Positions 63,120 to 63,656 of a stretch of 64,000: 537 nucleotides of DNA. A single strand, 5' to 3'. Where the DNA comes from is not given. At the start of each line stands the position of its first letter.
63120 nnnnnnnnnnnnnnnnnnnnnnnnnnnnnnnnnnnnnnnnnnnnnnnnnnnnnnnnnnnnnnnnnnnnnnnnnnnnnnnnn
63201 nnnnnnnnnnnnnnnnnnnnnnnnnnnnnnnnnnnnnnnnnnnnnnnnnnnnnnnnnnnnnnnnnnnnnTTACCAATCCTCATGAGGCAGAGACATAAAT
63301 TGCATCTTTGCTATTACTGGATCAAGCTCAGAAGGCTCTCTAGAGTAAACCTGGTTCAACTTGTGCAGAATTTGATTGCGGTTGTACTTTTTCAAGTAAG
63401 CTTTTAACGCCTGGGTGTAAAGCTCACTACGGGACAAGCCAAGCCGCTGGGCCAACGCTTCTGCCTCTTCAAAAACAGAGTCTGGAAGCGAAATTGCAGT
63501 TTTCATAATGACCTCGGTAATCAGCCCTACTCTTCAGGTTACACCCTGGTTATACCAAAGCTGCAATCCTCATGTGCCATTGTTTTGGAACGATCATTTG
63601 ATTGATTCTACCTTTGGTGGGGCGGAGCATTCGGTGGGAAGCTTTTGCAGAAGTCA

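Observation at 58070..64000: Tandem array of three TPR/GT41 (SPINDLY/OGT-like) paralogs with contrasting GC, a 3' pseudogene remnant and an inserted toxin-antitoxin pair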

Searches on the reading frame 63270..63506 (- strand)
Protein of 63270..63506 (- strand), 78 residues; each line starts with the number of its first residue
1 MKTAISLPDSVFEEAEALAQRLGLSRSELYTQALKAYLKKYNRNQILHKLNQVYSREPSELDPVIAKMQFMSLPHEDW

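Call 5: search_protein_families(library=pfam, proteins=[window:63270-63506:-])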
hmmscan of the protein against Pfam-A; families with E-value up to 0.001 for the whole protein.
window:63270-63506:- (78 aa): 2 families
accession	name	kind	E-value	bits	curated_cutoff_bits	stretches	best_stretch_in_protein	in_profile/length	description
PF12651.13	RHH_3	-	0.00011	22.5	21.6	1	2-42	4-44/44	Ribbon-helix-helix domain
PF01402.27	RHH_1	-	0.0002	21.6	20.5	1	5-40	4-39/39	Ribbon-helix-helix protein, copG family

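Call 48: search_protein_families(library=ncbifam, proteins=[window:63270-63506:-], max_evalue=0.001)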
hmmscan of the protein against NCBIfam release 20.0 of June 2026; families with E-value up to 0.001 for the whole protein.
window:63270-63506:- (78 aa): 1 family
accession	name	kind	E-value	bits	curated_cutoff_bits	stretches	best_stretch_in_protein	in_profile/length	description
NF050181.1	TA_anti_VapB_Myco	equivalog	0.00053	20.5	60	1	7-44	9-46/72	type II toxin-antitoxin system VapB family antitoxin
